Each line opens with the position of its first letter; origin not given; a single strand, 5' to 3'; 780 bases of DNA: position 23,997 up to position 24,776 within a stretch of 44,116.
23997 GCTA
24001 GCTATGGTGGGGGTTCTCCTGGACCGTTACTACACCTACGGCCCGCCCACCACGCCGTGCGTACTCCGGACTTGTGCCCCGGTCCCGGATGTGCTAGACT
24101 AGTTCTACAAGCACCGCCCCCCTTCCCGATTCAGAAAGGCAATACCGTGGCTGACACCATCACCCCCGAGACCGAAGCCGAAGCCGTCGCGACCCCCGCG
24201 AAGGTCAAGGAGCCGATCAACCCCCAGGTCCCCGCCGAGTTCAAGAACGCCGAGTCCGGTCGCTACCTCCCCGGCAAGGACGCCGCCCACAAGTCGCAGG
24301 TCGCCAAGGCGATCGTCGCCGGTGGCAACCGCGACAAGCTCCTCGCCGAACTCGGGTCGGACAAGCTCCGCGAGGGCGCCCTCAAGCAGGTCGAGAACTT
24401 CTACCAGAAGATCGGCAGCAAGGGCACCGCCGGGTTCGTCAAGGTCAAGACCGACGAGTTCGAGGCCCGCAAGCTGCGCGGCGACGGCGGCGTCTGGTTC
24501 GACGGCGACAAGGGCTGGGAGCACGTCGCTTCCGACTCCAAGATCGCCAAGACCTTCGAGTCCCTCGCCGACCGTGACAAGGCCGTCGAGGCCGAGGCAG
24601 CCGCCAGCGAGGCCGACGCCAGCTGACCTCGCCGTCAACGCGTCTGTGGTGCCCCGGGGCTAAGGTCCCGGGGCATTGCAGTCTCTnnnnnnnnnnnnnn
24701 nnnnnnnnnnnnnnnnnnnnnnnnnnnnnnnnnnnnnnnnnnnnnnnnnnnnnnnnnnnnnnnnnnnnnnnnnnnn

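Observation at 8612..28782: Four-member paralogous family sharing a Cys-rich / PGHDAR module, with histone-tail-like Ala/Lys extensions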

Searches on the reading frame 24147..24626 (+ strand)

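Call 3: search_protein_families(library=pfam, proteins=[window:24147-24626:+], max_evalue=1)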
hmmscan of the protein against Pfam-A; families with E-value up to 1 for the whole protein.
window:24147-24626:+ (159 aa): 1 family
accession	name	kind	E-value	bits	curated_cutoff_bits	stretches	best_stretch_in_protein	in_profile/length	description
PF16584.11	LolA_2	-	0.13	12.6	26.8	1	87-134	37-80/152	Outer membrane lipoprotein carrier protein LolA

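Call 4: search_protein_families(library=phrogs, proteins=[window:24147-24626:+], max_evalue=0.1)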
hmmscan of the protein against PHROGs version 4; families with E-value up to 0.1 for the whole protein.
window:24147-24626:+ (159 aa): 0 families

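Call 10: search_protein_families(library=ncbifam, proteins=[window:24147-24626:+], max_evalue=1)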
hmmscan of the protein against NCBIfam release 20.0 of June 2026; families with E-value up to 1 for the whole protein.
window:24147-24626:+ (159 aa): 1 family
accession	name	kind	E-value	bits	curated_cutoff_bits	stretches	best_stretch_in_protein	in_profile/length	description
NF004285.1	PRK05696.1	equivalog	0.13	12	179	1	56-92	121-157/171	flagellar basal body-associated protein FliL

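Call 92: search_protein_families(library=padloc, proteins=[window:24147-24626:+], max_evalue=0.01)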
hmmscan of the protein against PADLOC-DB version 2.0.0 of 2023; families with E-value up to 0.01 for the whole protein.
window:24147-24626:+ (159 aa): 0 families
